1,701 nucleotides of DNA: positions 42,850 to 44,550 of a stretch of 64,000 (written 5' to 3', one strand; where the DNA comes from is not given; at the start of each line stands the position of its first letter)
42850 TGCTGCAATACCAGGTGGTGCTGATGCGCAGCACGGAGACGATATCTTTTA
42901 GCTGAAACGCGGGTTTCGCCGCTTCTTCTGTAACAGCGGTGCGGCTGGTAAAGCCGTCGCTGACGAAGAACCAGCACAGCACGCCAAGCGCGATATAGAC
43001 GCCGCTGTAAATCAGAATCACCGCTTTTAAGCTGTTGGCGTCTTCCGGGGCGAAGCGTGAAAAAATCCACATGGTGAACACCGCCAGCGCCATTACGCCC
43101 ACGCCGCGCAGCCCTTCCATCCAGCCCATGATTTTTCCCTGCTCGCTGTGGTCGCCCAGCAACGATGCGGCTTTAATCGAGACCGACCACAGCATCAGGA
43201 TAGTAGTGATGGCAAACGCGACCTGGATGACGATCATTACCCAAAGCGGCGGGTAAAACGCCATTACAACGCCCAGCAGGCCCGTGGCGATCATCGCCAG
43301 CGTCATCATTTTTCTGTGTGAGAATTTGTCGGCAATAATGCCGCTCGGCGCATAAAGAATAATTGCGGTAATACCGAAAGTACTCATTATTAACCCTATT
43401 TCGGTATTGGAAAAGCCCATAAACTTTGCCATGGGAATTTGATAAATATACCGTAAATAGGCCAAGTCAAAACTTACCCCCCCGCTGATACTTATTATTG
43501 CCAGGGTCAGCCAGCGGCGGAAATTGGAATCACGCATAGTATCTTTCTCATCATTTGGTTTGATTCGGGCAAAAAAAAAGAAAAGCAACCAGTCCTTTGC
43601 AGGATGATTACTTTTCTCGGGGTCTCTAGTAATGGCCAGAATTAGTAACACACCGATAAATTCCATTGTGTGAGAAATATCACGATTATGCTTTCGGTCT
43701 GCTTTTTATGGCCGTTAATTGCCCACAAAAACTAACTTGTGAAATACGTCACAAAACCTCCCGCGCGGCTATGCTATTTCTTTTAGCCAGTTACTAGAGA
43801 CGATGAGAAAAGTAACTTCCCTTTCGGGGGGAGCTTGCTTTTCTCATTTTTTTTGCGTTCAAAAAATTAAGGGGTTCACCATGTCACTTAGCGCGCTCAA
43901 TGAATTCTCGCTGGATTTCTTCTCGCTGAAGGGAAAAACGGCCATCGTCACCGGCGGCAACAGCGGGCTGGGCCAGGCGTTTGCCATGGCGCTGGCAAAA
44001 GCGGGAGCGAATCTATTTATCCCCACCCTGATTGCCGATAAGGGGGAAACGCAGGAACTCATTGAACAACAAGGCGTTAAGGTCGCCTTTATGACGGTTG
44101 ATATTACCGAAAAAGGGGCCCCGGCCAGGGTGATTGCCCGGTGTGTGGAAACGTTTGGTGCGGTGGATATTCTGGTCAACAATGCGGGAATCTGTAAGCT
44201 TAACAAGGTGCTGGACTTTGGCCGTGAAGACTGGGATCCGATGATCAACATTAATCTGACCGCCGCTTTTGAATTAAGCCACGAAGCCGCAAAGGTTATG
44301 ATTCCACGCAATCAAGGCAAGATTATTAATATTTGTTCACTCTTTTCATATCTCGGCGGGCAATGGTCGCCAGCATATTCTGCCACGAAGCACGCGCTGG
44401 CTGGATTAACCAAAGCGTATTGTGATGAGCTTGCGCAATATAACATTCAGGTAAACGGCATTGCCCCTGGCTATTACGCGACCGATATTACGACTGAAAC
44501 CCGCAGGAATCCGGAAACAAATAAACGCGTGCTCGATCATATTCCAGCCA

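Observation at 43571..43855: Mirror-image twin 5' leaders (conserved box plus long terminator), each behind a CRP site, in a cluster that encodes a GlpP-type antiterminator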

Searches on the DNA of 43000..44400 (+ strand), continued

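Call 35: search_with_rna_model(model_id=R1, sources=[window, L001, L002, L004, L006, L007, L008, L009, L010, L011, L012, L013, L014, L015, L016, L017, L018, L019, L020, L021, L022, L023, L025, L026, L028, L029, L030, L031, L032, L033, L034, L035, L036, L037, L038, L039, L040, L041, L042, L043, L044, L045, L047, L048, L049, L050, L051, L053, L054, L055, L056, L058, L061, L063, L064, L068, L069, L071, L072, L073, L074, L076, L077, L078, L079, L080, L081, L082, L083, L084, L085], max_evalue=1, make_alignment=true)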
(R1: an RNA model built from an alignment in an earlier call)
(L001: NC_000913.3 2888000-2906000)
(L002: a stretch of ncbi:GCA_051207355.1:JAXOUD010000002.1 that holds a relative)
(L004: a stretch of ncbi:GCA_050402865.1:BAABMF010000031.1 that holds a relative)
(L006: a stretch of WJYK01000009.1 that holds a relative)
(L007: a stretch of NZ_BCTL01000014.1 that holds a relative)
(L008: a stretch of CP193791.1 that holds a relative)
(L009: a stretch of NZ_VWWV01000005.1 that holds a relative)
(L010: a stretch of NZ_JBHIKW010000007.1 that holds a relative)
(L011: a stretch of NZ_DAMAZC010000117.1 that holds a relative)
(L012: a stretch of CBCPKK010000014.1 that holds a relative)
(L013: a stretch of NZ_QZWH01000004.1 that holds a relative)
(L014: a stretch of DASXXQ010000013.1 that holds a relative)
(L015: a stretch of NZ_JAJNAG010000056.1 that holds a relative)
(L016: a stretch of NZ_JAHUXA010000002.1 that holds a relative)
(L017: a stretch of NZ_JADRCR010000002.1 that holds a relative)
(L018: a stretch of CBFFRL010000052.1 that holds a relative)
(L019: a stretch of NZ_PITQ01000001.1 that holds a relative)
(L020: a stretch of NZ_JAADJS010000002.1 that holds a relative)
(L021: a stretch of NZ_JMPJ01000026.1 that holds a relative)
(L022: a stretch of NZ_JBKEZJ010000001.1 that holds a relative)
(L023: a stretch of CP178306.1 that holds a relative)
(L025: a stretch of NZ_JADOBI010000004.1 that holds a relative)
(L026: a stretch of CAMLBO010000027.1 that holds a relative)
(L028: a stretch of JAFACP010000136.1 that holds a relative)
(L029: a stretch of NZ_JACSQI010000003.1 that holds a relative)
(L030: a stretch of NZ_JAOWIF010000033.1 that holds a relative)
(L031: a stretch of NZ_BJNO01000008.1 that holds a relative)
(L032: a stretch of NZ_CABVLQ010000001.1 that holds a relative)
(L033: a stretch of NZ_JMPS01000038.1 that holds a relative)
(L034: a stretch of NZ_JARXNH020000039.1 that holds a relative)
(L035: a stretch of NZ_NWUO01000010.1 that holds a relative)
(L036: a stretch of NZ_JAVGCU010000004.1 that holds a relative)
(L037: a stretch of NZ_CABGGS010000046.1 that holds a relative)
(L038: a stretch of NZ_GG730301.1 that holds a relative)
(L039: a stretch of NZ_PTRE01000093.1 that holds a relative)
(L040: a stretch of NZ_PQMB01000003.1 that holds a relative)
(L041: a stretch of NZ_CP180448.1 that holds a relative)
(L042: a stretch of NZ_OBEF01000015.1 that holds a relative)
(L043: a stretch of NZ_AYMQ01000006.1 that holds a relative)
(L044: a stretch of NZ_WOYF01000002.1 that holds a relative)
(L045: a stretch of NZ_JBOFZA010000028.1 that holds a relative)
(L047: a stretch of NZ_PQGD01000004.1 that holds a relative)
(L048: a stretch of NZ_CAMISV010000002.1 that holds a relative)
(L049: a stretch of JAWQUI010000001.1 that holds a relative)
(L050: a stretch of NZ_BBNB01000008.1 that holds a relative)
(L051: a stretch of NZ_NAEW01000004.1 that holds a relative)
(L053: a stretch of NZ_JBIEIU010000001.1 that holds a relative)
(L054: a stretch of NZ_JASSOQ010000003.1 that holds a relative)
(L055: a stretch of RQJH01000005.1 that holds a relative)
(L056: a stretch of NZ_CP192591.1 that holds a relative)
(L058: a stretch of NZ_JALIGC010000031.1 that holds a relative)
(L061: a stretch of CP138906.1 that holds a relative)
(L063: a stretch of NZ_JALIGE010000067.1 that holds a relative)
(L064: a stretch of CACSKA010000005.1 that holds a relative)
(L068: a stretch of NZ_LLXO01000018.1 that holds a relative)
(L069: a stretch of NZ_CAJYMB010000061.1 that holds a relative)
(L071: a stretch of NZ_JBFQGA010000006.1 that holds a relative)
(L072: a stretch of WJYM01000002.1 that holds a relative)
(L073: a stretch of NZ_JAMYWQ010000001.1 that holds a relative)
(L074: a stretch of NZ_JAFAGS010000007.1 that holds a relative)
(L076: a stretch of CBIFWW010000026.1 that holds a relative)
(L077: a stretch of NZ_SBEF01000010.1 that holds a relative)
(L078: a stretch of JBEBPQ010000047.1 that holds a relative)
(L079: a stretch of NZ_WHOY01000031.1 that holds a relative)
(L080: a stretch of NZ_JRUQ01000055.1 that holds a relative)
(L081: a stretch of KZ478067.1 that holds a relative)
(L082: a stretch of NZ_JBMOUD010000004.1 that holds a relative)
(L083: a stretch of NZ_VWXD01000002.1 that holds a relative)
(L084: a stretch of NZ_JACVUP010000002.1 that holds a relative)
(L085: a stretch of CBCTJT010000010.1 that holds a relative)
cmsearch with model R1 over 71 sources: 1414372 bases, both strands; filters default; matches with E-value up to 1: 238.
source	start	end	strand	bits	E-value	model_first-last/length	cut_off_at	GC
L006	15933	16008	-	90.9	4.2e-18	1-76/76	no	0.39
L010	15932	16007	-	88.9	1.3e-17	1-76/76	no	0.39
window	43781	43856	+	88.6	1.5e-17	1-76/76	no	0.41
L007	15936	16011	-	88.6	1.5e-17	1-76/76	no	0.41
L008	15942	16017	-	88.6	1.5e-17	1-76/76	no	0.41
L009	15932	16007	-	88.6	1.5e-17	1-76/76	no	0.41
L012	15937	16012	-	84.8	1.3e-16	1-76/76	no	0.38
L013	15937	16012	-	83.6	2.5e-16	1-76/76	no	0.39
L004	7265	7335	-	82.8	3.7e-16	1-76/76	no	0.34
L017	16576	16654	+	82.1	5.6e-16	1-76/76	no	0.43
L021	13158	13235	+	81.9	6.2e-16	1-76/76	no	0.35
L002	6512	6590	-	79.8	2e-15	1-76/76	no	0.37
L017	16254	16332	-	78.9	3.1e-15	1-76/76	no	0.37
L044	16309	16387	-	77.8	5.9e-15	1-76/76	no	0.38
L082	13462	13541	-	77.3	7.6e-15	1-76/76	no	0.35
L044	16590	16668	+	77.3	7.7e-15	1-76/76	no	0.42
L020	16307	16383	+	77.2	8.4e-15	1-76/76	no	0.42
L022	16268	16344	+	77.2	8.4e-15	1-76/76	no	0.42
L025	16267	16343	+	77.2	8.4e-15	1-76/76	no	0.42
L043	13685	13765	+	76.3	1.3e-14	1-76/76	no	0.42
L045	13702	13782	+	76.3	1.3e-14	1-76/76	no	0.42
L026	16083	16156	-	76.3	1.4e-14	1-76/76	no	0.38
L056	13711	13791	+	76.2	1.5e-14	1-76/76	no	0.4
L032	16164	16240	-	75.4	2.2e-14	1-76/76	no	0.42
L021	12976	13050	-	75.4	2.2e-14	1-76/76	no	0.4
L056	13439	13518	-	75.3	2.3e-14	1-76/76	no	0.4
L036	13437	13516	-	75.3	2.3e-14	1-76/76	no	0.39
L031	16161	16237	-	75.3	2.4e-14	1-76/76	no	0.42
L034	16241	16317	-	75.3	2.4e-14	1-76/76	no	0.42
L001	12295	12371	-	75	2.8e-14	1-76/76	no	0.42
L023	16099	16175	-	75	2.8e-14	1-76/76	no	0.42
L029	16124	16200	-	75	2.8e-14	1-76/76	no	0.42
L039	16026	16102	-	75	2.8e-14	1-76/76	no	0.42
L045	13419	13498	-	74.9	2.9e-14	1-76/76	no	0.39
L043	13402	13481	-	74.8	3e-14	1-76/76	no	0.38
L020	16120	16199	-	74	4.8e-14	1-76/76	no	0.39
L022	16081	16160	-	74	4.8e-14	1-76/76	no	0.39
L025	16080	16159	-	74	4.8e-14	1-76/76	no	0.39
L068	16093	16167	+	73.3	7.2e-14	1-76/76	no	0.35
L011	7995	8071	-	73.2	7.4e-14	1-76/76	no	0.42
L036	13709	13788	+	73.1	7.8e-14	1-76/76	no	0.4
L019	12793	12872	-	72.9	9e-14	1-76/76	no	0.38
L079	13672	13752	+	72.9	9.1e-14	1-76/76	no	0.41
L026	16264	16341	+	72.7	9.7e-14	1-76/76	no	0.4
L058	16123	16197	+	72.3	1.3e-13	1-76/76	no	0.37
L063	16123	16197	+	72.2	1.3e-13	1-76/76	no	0.39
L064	16124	16198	+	72.2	1.3e-13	1-76/76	no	0.39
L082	13712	13792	+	72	1.5e-13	1-76/76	no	0.44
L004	9748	9818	-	71.9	1.5e-13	1-76/76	no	0.32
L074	13046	13121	+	71.1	2.4e-13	1-76/76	no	0.34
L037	16201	16278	-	70.9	2.7e-13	1-76/76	no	0.44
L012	16151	16225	+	70.8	2.9e-13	1-76/76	no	0.39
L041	16144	16220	-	70.6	3.2e-13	1-76/76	no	0.44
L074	12854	12930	-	70.2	4e-13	1-76/76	no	0.42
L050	15953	16029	-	70.2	4e-13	1-76/76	no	0.42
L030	15837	15913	-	70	4.4e-13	1-76/76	no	0.42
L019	12981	13057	+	69.7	5.2e-13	1-76/76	no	0.45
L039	16229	16302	+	69.6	5.4e-13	1-76/76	no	0.36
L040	15958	16034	-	69.5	5.7e-13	1-76/76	no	0.45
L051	15962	16038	-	69.5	5.7e-13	1-76/76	no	0.45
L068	15891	15967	-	69.5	5.8e-13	1-76/76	no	0.35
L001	12498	12571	+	69.4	6.1e-13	1-76/76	no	0.35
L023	16302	16375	+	69.4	6.1e-13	1-76/76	no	0.35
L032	16367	16440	+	69.1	7.2e-13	1-76/76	no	0.39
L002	6865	6948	+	68.7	9e-13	1-76/76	no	0.27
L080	13612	13691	+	68.7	9.1e-13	1-76/76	no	0.47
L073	13587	13667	+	68.6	9.3e-13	1-76/76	no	0.43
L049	13345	13424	-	68.2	1.2e-12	1-76/76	no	0.41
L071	16240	16314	+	68.2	1.2e-12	1-76/76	no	0.4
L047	15914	15990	-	68.1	1.3e-12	1-76/76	no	0.45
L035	15914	15990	-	67.9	1.4e-12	1-76/76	no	0.43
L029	16327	16400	+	67.7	1.6e-12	1-76/76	no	0.38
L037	16405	16480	+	67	2.4e-12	1-76/76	no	0.38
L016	15913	15989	-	66.8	2.6e-12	1-76/76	no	0.44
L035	16117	16191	+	66.6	2.9e-12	1-76/76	no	0.35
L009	16146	16224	+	66.5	3e-12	1-76/76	no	0.37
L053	13345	13424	-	66.5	3e-12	1-76/76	no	0.43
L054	16080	16154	+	66.5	3.1e-12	1-76/76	no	0.33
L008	16157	16235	+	66.4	3.2e-12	1-76/76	no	0.38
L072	15922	15998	-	66.3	3.5e-12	1-76/76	no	0.45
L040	16161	16234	+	66.2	3.5e-12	1-76/76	no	0.39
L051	16165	16238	+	66.2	3.5e-12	1-76/76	no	0.39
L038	16250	16323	+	66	4e-12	1-76/76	no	0.36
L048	13343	13422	-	65.9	4.2e-12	1-76/76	no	0.41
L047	16117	16190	+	65.9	4.4e-12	1-76/76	no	0.38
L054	15877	15954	-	65.8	4.6e-12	1-76/76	no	0.44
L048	13596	13676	+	65.7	4.9e-12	1-76/76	no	0.4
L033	16130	16204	+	65.6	5.2e-12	1-76/76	no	0.41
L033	15926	16002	-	65.4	5.6e-12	1-76/76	no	0.43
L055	12882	12958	-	65.4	5.7e-12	1-76/76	no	0.45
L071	16038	16114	-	65.4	5.8e-12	1-76/76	no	0.43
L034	16444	16517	+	65.3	6e-12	1-76/76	no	0.39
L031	16364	16437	+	65.2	6.4e-12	1-76/76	no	0.39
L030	16040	16113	+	65.2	6.4e-12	1-76/76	no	0.36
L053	13608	13688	+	65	7e-12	1-76/76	no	0.41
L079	13396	13475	-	65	7.2e-12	1-76/76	no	0.46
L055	13086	13160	+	64.9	7.5e-12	1-76/76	no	0.4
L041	16347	16422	+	64.8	8e-12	1-76/76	no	0.39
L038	16046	16123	-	64.5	9.5e-12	1-76/76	no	0.44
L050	16155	16228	+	64.3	1e-11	1-76/76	no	0.36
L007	16150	16227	+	64.2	1.1e-11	1-76/76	no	0.42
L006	16147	16224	+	64.1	1.1e-11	1-76/76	no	0.44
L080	13334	13413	-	64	1.2e-11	1-76/76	no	0.5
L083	13580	13661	+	64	1.2e-11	1-76/76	no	0.38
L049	13611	13691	+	63.8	1.3e-11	1-76/76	no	0.42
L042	16107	16181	+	63.7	1.4e-11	1-76/76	no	0.39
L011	8187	8260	+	63.3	1.8e-11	1-76/76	no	0.38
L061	16128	16204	+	61.9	3.9e-11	1-76/76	no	0.44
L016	16115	16189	+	61.7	4.4e-11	1-76/76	no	0.44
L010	16146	16223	+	61.2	5.8e-11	1-76/76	no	0.41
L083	13313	13393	-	61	6.3e-11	1-76/76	no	0.42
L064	15920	15998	-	61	6.4e-11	1-76/76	no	0.46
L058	15919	15997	-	61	6.5e-11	1-76/76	no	0.44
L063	15919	15997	-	61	6.5e-11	1-76/76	no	0.44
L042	15903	15980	-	60.2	1e-10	1-76/76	no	0.46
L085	13580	13661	+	59.6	1.4e-10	1-76/76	no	0.4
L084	13580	13661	+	59.3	1.7e-10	1-76/76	no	0.39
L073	13341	13420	-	59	1.9e-10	1-76/76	no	0.44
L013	16151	16225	+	58.9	2.1e-10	1-76/76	no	0.4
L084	13313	13393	-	56.3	8.8e-10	1-76/76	no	0.42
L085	13313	13393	-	56.3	8.8e-10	1-76/76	no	0.42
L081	13525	13605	+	56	1e-09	1-76/76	no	0.46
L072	16125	16200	+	54.6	2.2e-09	1-76/76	no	0.42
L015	13872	13951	+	50.8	1.8e-08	1-76/76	no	0.36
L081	13299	13381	-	50.2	2.5e-08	1-76/76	no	0.37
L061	15929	16001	-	47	1.5e-07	1-76/76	no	0.47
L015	13886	13957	-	39.4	9.9e-06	1-76/76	no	0.38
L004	7273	7315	+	34.3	0.00017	22-68/76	no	0.35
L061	16141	16218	-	33.6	0.00024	1-76/76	no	0.41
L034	16456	16530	-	33.5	0.00026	1-76/76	no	0.36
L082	13450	13525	+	33.4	0.00027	1-76/76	no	0.34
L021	13171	13245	-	31.8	0.00066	1-76/76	no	0.36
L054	16102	16145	-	31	0.001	23-67/76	no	0.36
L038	16272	16313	-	30.9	0.0011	24-66/76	no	0.38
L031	16376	16450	-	30.8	0.0012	1-76/76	no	0.39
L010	15916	15994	+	30.5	0.0013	1-76/76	no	0.37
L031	16157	16224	+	29.2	0.0028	1-76/76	no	0.43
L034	16237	16304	+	29.2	0.0028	1-76/76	no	0.43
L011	8210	8249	-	29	0.0031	25-65/76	no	0.4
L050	16178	16217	-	29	0.0031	25-65/76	no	0.4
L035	16141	16180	-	28.9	0.0033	25-65/76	no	0.45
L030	16062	16103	-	28.8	0.0036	24-66/76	no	0.4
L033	16154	16193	-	28.7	0.0037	25-65/76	no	0.43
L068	15882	15954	+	28.6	0.004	1-76/76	no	0.37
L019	13003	13048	-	28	0.0054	23-67/76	no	0.43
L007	16174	16216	-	27.5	0.007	25-65/76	no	0.47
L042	16131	16170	-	27.4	0.0074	25-65/76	no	0.45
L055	13110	13149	-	27.4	0.0074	25-65/76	no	0.45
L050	3264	3336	+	27.4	0.0074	1-76/76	no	0.3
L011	8007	8046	+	27.1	0.009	26-64/76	no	0.47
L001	12307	12346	+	27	0.0095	26-64/76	no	0.5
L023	16111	16150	+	27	0.0095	26-64/76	no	0.5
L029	16136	16175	+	27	0.0095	26-64/76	no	0.5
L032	16176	16215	+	27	0.0095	26-64/76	no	0.5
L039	16038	16077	+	27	0.0095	26-64/76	no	0.5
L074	13070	13110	-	26.9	0.0098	25-65/76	no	0.41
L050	15949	16016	+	26.8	0.01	1-76/76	no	0.43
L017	16589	16660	-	26.7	0.011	1-76/76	no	0.43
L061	15938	15976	+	26.6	0.012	26-64/76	no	0.51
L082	13734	13783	-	26.6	0.012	23-67/76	no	0.46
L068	16106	16176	-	26.4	0.013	1-76/76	no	0.35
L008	16181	16224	-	26.3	0.014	25-65/76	no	0.39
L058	15915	15984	+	25.8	0.018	1-76/76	no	0.44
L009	16170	16213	-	25.8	0.018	25-65/76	no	0.36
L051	15958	16025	+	25.8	0.019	1-76/76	no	0.47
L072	16150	16189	-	25.7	0.019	25-65/76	no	0.45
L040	16184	16223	-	25.4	0.023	25-65/76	no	0.43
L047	16140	16179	-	25.4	0.023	25-65/76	no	0.43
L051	16188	16227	-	25.4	0.023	25-65/76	no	0.43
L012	16175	16214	-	25.3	0.024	25-65/76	no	0.43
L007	15920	15998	+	25.3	0.024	1-76/76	no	0.37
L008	15926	16004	+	25.3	0.024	1-76/76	no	0.37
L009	15916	15994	+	25.3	0.024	1-76/76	no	0.37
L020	16320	16389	-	25.2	0.026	1-76/76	no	0.41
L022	16281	16350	-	25.2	0.026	1-76/76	no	0.41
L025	16280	16349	-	25.2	0.026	1-76/76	no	0.41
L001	12521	12560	-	25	0.028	25-65/76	no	0.45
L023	16325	16364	-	25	0.028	25-65/76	no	0.45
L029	16350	16389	-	25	0.028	25-65/76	no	0.45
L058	16147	16186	-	25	0.028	25-65/76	no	0.45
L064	16148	16187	-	25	0.028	25-65/76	no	0.45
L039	16252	16291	-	25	0.028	25-65/76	no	0.45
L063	16147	16186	-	25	0.028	25-65/76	no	0.45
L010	16170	16212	-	25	0.029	25-65/76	no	0.44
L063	15915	15984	+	24.9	0.03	1-76/76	no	0.46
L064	15916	15985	+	24.9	0.03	1-76/76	no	0.46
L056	13427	13502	+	24.9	0.031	1-76/76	no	0.39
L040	15954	16021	+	24.7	0.034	1-76/76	no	0.49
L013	15925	15999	+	24.5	0.037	1-76/76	no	0.39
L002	6881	6958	-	24.5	0.038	1-76/76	no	0.29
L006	15916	15995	+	24.4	0.041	1-76/76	no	0.36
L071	16264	16303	-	24.2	0.045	25-65/76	no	0.45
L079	13694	13743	-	24.2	0.045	23-67/76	no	0.48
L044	16614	16657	-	24.1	0.047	25-65/76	no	0.5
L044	16320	16363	+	24.1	0.047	25-65/76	no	0.5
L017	16265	16308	+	24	0.051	25-65/76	no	0.5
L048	13352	13397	+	23.6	0.06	23-67/76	no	0.46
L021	12963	13037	+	23.6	0.061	1-76/76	no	0.4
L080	13345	13386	+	23.6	0.061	25-65/76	no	0.57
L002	6505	6574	+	23.5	0.064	1-76/76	no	0.39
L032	16390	16429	-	23.5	0.065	25-65/76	no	0.45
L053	13354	13399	+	23.5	0.066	23-67/76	no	0.46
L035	15910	15977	+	23.5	0.067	1-76/76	no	0.43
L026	16286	16332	-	23.1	0.08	23-67/76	no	0.36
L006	16171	16213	-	22.8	0.097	25-65/76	no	0.49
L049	13354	13399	+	22.7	0.1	23-67/76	no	0.46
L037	16428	16469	-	22.7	0.1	25-65/76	no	0.43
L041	16370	16411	-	22.7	0.1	25-65/76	no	0.43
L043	13411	13456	+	22.4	0.12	23-67/76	no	0.41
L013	16175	16214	-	22.3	0.13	25-65/76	no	0.47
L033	15923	15989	+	22.2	0.14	1-76/76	no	0.45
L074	12850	12917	+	22.1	0.14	1-76/76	no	0.44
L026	16094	16132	+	22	0.15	25-65/76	no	0.46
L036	13425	13500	+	22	0.15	1-76/76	no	0.41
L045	13407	13482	+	22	0.15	1-76/76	no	0.41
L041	16140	16207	+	21.9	0.16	1-76/76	no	0.44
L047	15910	15977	+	21.8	0.17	1-76/76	no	0.46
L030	15833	15900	+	21.6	0.19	1-76/76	no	0.44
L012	15946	15990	+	21.5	0.2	23-67/76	no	0.42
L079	13406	13449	+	21.4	0.21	24-66/76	no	0.52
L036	13731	13779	-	20.9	0.27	23-67/76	no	0.43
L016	16137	16179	-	20.9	0.28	24-66/76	no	0.47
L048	13618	13667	-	20.7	0.3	23-67/76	no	0.38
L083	13322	13368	+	20.7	0.31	23-67/76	no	0.43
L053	13630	13679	-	20.6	0.32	23-67/76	no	0.4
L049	13633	13682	-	20.6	0.32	23-67/76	no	0.4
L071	16034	16101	+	20.4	0.35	1-76/76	no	0.44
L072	15918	15985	+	20.4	0.36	1-76/76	no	0.46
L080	13634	13682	-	20.1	0.42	23-67/76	no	0.49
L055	12878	12945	+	20.1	0.43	1-76/76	no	0.46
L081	13287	13365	+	19.9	0.47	1-76/76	no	0.37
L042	15899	15967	+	19.6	0.56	1-76/76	no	0.46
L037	16193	16265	+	19.2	0.69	1-76/76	no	0.42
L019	12802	12850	+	18.9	0.83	23-67/76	no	0.39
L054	15873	15941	+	18.8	0.89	1-76/76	no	0.45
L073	13611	13656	-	18.6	0.97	25-65/76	no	0.48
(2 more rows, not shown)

Alignment A4: 150 matches aligned to the model, 94 columns, each read 5' to 3' on its own strand. Consensus structure (alignment columns), stored with it:
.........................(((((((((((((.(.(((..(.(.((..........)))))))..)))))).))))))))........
